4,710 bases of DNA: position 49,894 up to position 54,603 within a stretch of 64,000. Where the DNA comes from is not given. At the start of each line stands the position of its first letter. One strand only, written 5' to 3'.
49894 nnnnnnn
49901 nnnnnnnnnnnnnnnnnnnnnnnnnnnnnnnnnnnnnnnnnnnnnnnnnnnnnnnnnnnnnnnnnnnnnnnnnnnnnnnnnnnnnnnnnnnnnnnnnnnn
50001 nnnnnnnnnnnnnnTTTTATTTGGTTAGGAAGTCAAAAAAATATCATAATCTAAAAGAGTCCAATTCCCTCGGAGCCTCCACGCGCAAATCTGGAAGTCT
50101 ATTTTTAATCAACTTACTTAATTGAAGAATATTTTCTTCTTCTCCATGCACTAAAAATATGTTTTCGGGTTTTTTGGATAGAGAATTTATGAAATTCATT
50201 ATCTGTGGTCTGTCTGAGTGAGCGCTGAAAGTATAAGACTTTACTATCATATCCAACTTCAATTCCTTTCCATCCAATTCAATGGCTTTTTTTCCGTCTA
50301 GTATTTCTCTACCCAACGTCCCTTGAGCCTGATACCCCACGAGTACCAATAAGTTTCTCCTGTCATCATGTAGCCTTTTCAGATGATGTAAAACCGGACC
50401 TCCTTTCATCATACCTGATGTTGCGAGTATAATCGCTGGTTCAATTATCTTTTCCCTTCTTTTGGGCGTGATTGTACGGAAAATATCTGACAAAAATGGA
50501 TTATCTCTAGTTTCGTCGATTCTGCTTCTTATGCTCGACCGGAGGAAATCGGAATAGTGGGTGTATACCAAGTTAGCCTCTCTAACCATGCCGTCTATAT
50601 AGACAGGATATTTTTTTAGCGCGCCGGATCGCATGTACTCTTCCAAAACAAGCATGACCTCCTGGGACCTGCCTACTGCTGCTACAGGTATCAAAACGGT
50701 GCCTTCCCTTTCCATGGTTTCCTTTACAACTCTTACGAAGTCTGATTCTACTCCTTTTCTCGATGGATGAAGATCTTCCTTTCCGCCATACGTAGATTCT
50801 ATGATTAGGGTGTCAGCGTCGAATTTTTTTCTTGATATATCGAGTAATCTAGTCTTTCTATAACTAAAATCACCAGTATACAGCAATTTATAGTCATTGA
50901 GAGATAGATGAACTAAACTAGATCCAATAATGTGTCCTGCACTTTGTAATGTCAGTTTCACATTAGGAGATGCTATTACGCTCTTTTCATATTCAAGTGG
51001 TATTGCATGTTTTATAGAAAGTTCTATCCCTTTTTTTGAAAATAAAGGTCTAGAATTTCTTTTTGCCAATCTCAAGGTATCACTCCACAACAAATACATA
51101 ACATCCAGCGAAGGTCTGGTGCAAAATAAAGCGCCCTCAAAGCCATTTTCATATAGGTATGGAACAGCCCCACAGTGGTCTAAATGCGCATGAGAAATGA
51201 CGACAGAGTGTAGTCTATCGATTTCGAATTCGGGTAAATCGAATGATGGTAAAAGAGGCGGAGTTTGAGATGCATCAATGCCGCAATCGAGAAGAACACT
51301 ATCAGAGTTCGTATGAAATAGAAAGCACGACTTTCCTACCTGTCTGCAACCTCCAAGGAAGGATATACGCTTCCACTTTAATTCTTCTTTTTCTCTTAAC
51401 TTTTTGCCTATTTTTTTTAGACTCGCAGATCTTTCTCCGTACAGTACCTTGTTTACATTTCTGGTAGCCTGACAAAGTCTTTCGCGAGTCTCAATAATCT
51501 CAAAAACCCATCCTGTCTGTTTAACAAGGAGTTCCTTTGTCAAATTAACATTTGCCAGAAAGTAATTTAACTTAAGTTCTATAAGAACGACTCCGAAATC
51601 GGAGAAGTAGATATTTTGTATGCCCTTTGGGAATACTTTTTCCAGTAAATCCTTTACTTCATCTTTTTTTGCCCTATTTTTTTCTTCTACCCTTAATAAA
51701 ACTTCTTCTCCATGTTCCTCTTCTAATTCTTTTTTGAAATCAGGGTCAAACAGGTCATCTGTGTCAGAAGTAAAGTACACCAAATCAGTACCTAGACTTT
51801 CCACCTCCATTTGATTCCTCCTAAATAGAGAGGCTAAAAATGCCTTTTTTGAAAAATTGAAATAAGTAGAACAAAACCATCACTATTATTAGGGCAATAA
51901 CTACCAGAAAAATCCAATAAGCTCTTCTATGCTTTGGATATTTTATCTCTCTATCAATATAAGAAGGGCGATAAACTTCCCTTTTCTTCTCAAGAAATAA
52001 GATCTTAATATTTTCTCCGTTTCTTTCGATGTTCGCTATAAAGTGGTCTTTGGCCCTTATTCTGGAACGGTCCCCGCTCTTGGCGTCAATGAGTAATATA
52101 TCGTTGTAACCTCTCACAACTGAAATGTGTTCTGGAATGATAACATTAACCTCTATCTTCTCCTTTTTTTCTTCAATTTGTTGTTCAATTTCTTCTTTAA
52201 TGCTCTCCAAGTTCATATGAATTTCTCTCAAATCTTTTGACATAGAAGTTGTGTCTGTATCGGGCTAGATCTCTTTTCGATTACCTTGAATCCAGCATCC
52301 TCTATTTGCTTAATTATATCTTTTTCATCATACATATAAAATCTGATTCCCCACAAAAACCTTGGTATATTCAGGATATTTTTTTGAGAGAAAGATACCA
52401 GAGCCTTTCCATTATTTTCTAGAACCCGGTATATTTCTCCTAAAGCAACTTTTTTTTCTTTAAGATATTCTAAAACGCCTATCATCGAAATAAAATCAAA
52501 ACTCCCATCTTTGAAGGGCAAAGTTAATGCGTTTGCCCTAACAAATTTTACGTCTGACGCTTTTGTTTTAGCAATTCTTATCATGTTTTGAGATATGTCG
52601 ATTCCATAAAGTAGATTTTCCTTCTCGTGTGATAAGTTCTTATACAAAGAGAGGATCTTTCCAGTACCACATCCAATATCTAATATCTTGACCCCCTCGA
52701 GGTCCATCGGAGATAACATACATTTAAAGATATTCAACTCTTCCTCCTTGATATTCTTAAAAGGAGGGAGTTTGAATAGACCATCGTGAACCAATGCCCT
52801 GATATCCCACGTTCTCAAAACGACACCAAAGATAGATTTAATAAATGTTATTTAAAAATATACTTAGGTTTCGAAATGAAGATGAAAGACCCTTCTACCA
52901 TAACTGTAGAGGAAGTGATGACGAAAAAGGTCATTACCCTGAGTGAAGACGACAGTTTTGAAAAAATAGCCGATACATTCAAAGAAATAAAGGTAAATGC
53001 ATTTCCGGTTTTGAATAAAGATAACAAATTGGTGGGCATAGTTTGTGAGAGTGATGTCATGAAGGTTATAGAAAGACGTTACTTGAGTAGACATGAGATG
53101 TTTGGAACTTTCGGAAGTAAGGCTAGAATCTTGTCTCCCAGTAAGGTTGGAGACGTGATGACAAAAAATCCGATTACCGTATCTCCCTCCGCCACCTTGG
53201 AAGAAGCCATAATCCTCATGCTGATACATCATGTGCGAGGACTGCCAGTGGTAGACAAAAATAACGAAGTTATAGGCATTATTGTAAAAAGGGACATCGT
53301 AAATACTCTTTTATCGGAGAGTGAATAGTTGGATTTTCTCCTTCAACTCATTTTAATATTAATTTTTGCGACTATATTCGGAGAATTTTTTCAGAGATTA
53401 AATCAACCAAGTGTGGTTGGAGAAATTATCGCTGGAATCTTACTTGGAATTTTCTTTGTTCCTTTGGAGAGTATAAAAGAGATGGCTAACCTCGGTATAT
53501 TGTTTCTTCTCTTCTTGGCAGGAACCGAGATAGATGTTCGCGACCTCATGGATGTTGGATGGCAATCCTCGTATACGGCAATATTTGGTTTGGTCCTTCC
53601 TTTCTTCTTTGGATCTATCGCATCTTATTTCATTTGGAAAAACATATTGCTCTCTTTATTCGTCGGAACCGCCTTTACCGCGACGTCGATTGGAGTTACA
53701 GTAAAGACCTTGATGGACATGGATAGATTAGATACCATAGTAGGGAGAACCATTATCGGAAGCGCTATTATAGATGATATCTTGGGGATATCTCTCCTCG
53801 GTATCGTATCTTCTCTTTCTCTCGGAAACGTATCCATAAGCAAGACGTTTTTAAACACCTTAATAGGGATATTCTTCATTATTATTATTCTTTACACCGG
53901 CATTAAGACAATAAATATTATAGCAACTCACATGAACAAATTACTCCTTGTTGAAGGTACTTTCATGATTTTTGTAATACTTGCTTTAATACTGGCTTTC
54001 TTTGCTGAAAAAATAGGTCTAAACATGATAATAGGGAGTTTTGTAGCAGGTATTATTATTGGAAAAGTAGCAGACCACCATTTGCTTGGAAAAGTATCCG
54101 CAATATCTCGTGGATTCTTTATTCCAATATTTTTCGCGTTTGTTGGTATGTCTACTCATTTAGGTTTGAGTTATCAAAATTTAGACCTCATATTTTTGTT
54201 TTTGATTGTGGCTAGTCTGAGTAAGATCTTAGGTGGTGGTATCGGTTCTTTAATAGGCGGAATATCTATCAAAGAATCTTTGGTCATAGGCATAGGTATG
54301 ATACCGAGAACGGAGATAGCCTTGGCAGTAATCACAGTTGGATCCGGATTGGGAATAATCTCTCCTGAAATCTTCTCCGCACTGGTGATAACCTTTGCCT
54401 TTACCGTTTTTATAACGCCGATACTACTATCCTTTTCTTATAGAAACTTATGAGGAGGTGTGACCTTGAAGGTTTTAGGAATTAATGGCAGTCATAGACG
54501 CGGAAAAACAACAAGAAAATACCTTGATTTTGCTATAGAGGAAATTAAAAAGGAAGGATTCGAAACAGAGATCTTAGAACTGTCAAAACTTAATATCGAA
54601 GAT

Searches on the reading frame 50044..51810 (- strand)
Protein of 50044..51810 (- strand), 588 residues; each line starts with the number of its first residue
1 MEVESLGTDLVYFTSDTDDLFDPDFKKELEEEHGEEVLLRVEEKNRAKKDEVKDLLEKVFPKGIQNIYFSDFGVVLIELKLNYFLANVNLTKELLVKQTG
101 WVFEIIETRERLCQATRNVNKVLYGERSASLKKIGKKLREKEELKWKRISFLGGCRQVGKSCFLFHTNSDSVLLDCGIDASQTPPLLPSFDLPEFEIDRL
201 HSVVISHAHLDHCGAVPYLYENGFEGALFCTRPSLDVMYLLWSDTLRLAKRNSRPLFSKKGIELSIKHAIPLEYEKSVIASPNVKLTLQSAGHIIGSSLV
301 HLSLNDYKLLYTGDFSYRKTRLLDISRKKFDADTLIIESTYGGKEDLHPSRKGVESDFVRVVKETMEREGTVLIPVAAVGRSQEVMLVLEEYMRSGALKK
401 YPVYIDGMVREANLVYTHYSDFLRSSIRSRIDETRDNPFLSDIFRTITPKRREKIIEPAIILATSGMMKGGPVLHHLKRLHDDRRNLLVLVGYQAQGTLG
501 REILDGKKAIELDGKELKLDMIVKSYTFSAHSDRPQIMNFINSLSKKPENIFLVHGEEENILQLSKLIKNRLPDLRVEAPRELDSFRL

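Call 80: search_protein_families(library=pfam, proteins=[window:50044-51810:-], max_evalue=0.00001)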
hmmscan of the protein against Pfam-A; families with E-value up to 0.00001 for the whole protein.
window:50044-51810:- (588 aa): 5 families
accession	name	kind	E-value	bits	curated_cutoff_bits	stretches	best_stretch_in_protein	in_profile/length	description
PF10996.14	Beta-Casp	-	1.8e-29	103.2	27.7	1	383-503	2-120/120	Beta-Casp domain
PF00753.33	Lactamase_B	-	5.5e-14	53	22.7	1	160-350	6-172/196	Metallo-beta-lactamase superfamily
PF07521.17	RMMBL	-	3e-13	50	21.6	1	523-571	8-55/63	Zn-dependent metallo-hydrolase RNA specificity domain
PF16661.11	Lactamase_B_6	-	1.2e-07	31.8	27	1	171-325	8-172/193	Metallo-beta-lactamase superfamily domain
PF12706.13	Lactamase_B_2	-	2.5e-07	30.9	27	1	172-340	3-165/200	Beta-lactamase superfamily domain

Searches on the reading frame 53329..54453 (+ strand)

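Call 80: search_protein_families(library=pfam, proteins=[window:53329-54453:+], max_evalue=0.00001)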
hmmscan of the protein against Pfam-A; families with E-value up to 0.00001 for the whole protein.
window:53329-54453:+ (374 aa): 1 family
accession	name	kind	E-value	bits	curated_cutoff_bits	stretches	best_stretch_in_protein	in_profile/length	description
PF00999.27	Na_H_Exchanger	-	1.1e-59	202.6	26.2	1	9-367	2-369/375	Sodium/hydrogen exchanger, transmembrane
